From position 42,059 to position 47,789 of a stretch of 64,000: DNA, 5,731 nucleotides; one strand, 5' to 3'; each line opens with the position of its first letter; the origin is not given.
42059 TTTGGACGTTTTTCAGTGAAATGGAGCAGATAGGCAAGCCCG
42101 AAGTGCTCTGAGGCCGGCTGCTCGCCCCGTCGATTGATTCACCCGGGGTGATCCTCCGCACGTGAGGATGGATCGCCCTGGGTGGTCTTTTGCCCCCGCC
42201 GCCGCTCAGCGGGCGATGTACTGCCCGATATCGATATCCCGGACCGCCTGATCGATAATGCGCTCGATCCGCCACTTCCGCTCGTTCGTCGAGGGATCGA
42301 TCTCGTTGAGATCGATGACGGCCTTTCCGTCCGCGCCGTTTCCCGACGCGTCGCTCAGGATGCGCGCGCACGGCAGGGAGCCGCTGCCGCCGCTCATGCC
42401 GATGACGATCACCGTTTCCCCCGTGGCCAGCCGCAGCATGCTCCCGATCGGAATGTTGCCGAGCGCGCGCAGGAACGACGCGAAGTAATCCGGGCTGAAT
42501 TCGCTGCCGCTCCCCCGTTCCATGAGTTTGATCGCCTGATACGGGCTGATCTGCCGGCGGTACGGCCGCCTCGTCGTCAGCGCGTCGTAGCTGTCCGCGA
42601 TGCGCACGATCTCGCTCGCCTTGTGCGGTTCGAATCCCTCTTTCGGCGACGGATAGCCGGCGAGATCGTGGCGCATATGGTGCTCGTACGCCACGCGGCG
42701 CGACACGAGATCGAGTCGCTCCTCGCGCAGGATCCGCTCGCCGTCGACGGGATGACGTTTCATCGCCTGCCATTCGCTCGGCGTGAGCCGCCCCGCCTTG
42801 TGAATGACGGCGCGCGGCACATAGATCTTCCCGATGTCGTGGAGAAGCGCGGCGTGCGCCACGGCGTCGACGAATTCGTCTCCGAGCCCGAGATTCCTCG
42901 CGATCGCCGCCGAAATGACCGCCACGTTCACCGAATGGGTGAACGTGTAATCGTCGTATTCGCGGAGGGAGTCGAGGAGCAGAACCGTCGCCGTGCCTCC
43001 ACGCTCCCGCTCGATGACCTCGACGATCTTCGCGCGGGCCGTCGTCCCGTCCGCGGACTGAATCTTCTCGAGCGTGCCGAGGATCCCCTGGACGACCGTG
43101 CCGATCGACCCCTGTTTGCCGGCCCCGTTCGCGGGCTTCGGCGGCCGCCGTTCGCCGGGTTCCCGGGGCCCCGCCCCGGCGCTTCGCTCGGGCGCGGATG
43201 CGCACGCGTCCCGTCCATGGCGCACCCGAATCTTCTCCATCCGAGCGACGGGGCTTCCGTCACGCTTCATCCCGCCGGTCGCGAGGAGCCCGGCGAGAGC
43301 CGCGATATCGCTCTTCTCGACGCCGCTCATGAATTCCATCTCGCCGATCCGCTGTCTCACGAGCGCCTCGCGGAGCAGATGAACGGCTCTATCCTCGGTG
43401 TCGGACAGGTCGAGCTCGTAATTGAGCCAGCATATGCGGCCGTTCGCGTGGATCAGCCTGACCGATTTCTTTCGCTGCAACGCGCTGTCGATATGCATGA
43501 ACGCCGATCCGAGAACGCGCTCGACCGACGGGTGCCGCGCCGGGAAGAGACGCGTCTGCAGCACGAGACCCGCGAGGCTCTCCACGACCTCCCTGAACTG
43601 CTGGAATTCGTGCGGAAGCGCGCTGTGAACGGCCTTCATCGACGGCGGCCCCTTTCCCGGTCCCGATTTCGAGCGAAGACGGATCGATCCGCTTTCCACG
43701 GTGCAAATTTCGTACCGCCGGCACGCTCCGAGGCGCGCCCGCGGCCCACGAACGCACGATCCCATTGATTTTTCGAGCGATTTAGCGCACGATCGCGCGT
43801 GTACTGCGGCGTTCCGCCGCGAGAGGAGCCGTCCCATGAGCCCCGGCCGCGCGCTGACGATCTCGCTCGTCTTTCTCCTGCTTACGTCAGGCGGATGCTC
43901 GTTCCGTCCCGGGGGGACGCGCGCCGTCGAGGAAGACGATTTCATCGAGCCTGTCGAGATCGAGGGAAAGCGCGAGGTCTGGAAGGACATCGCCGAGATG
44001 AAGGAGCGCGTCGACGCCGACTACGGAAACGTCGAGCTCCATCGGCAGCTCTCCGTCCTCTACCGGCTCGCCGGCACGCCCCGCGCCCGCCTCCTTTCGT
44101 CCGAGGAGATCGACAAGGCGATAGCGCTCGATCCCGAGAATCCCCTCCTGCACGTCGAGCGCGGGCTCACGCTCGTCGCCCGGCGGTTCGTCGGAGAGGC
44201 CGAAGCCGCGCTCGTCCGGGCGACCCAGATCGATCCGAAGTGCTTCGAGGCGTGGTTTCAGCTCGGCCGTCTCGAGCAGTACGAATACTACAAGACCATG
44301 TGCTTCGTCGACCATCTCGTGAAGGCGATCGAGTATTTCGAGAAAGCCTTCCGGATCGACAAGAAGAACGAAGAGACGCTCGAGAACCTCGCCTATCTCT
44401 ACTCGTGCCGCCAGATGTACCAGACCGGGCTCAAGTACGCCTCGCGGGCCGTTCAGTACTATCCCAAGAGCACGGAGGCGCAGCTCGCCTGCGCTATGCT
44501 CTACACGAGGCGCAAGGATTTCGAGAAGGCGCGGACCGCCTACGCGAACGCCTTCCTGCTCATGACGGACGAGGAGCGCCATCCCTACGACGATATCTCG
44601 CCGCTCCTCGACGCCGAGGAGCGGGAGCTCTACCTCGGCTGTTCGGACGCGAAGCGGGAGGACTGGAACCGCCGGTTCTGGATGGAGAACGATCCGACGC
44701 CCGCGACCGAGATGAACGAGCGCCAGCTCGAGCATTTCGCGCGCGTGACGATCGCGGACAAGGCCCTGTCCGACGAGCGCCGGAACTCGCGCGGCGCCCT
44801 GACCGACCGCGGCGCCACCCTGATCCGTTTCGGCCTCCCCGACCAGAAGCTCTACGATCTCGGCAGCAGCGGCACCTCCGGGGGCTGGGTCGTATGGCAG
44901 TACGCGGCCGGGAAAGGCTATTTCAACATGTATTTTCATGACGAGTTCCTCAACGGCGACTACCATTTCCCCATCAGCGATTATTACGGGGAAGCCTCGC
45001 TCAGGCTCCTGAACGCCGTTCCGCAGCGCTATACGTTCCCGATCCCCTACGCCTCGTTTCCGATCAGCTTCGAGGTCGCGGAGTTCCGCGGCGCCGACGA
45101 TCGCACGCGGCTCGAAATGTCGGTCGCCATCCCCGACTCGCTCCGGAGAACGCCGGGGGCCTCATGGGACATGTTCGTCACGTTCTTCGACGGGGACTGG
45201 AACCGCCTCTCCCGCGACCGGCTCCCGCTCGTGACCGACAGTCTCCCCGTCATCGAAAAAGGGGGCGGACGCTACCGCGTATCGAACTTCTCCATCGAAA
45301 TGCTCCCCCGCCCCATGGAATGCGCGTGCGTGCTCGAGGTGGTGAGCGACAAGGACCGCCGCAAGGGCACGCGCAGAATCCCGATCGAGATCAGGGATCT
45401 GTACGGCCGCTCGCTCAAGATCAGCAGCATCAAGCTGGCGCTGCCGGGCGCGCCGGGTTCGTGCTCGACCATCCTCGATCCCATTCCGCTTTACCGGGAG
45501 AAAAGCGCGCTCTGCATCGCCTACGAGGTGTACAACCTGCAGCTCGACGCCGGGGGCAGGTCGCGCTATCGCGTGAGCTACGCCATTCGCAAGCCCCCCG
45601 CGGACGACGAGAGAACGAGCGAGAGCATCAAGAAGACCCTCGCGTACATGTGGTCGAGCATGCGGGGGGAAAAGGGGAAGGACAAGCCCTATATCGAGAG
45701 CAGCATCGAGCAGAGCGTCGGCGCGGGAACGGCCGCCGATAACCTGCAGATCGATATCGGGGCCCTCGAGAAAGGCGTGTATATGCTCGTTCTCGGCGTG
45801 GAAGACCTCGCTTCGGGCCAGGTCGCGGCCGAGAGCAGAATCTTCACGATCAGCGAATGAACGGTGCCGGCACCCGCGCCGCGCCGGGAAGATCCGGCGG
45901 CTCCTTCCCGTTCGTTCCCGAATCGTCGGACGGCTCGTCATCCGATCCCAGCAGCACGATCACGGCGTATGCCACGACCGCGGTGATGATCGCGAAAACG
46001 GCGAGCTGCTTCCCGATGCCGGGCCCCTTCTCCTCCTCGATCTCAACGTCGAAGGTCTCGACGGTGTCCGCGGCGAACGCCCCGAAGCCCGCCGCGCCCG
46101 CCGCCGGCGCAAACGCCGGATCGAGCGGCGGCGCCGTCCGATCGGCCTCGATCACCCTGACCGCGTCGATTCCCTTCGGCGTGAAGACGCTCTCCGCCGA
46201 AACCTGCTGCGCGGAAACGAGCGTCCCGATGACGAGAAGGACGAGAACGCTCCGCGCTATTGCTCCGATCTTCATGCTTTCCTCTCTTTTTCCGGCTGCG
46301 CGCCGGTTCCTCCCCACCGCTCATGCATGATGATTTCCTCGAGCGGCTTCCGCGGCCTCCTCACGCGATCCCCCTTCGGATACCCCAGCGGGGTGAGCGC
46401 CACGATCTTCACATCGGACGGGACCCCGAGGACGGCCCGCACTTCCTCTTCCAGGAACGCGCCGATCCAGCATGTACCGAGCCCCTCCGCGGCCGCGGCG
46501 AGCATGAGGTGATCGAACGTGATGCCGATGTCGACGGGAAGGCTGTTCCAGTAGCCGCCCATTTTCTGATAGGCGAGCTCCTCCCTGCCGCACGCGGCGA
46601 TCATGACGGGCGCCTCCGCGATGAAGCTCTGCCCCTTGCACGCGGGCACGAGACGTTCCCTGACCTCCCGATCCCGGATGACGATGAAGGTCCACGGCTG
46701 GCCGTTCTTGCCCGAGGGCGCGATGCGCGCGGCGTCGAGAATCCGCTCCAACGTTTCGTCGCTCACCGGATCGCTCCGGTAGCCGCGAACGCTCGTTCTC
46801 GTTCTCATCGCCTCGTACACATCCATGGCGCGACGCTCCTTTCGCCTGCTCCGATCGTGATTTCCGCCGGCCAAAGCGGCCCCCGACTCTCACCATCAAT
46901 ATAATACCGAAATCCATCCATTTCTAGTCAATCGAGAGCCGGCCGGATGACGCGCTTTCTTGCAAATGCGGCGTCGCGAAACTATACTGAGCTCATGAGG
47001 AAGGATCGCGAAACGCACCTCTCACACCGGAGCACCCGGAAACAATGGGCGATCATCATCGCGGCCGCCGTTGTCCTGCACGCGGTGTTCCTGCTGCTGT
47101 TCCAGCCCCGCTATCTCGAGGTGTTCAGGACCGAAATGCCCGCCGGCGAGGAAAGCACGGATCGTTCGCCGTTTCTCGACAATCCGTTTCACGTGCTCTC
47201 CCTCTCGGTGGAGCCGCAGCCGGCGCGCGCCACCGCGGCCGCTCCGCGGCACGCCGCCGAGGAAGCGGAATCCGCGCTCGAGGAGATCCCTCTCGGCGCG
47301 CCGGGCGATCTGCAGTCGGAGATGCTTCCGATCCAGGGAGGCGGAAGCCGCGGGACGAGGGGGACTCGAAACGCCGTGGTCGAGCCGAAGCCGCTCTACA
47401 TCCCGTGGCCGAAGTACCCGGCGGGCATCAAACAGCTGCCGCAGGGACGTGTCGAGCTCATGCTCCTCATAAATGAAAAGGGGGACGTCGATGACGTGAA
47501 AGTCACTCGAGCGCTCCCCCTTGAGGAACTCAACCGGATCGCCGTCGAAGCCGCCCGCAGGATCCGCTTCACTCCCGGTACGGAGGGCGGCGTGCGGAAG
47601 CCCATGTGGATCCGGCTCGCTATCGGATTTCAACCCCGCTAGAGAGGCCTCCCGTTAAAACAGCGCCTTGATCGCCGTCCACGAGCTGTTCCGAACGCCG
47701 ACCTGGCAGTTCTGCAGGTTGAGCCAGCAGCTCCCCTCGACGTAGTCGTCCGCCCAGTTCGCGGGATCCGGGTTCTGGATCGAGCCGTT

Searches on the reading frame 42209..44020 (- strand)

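Call 45: search_protein_families(library=pfam, proteins=[window:42209-44020:-], max_evalue=0.00001)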
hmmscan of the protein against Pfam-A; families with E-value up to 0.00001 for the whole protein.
window:42209-44020:- (604 aa): 3 families
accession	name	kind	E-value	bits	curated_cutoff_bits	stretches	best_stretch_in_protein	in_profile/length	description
PF13487.12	HD_5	-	2e-22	80.2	27.2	1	354-509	9-167/170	HD domain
PF01966.28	HD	-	1.8e-17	64.1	22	1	359-480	1-115/116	HD domain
PF08668.18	HDOD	-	5e-07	29.8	22.9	0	361-406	97-140/196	HDOD domain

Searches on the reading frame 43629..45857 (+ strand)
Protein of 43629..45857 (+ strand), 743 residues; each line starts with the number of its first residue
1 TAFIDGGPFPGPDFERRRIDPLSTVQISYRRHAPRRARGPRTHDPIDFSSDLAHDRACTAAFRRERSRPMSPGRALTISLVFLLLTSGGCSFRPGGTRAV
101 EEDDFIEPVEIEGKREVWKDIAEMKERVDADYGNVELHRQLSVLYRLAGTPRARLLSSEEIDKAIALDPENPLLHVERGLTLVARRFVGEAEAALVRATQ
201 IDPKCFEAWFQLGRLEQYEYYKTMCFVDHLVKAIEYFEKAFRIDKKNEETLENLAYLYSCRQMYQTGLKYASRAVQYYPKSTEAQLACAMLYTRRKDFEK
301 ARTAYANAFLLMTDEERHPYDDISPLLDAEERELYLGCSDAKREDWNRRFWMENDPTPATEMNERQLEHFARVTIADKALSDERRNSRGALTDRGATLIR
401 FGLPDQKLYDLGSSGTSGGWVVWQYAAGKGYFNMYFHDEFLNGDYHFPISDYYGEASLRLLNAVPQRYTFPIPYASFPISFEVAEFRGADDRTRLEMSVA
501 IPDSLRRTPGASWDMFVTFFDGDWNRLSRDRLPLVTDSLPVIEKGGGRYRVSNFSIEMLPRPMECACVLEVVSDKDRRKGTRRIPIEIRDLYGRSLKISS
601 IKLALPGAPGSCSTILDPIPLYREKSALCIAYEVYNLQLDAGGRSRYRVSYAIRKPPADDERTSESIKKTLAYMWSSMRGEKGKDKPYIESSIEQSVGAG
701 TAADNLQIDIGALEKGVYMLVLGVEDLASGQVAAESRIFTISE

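Call 45: search_protein_families(library=pfam, proteins=[window:43629-45857:+], max_evalue=0.00001)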
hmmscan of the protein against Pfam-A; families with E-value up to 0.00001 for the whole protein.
window:43629-45857:+ (743 aa): 5 families
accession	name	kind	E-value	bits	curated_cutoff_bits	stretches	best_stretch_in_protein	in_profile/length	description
PF13431.12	TPR_17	-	1.8e-09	37.5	24.4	0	236-267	1-32/34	Tetratricopeptide repeat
PF13414.12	TPR_11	-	4.5e-09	36.3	26.8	0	163-182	19-38/42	TPR repeat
PF14559.12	TPR_19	-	1.2e-08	35.6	25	0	264-306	7-49/68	Tetratricopeptide repeat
PF07719.23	TPR_2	-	1.6e-08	34.5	27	0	284-311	3-30/34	Tetratricopeptide repeat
PF13428.12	TPR_14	-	7.8e-08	32.7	23.5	0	175-215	4-44/44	Tetratricopeptide repeat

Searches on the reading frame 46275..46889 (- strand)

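Call 45: search_protein_families(library=pfam, proteins=[window:46275-46889:-], max_evalue=0.00001)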
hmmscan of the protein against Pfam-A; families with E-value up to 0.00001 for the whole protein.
window:46275-46889:- (205 aa): 2 families
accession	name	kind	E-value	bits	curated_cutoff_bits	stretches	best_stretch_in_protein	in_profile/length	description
PF00881.29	Nitroreductase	-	6.3e-34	118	23.5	2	29-94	2-67/167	Nitroreductase family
PF14512.11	TM1586_NiRdase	-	2.5e-20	73.5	27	2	90-188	63-150/215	Putative TM nitroreductase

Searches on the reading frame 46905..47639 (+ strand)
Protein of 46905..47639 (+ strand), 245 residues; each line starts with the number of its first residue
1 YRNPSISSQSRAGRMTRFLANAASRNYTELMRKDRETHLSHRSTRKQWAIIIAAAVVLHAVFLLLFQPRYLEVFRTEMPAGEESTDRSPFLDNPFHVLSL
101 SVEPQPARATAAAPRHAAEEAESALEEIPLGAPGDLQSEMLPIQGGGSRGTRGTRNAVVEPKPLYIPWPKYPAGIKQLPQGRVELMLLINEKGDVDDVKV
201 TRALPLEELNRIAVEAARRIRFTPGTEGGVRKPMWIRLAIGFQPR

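Call 45: search_protein_families(library=pfam, proteins=[window:46905-47639:+], max_evalue=0.00001)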
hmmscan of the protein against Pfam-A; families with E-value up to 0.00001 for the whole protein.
window:46905-47639:+ (245 aa): 1 family
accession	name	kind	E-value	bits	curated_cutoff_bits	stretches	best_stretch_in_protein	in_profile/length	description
PF03544.19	TonB_C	-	6.9e-10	39.7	24.6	1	169-243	3-78/79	Gram-negative bacterial TonB protein C-terminal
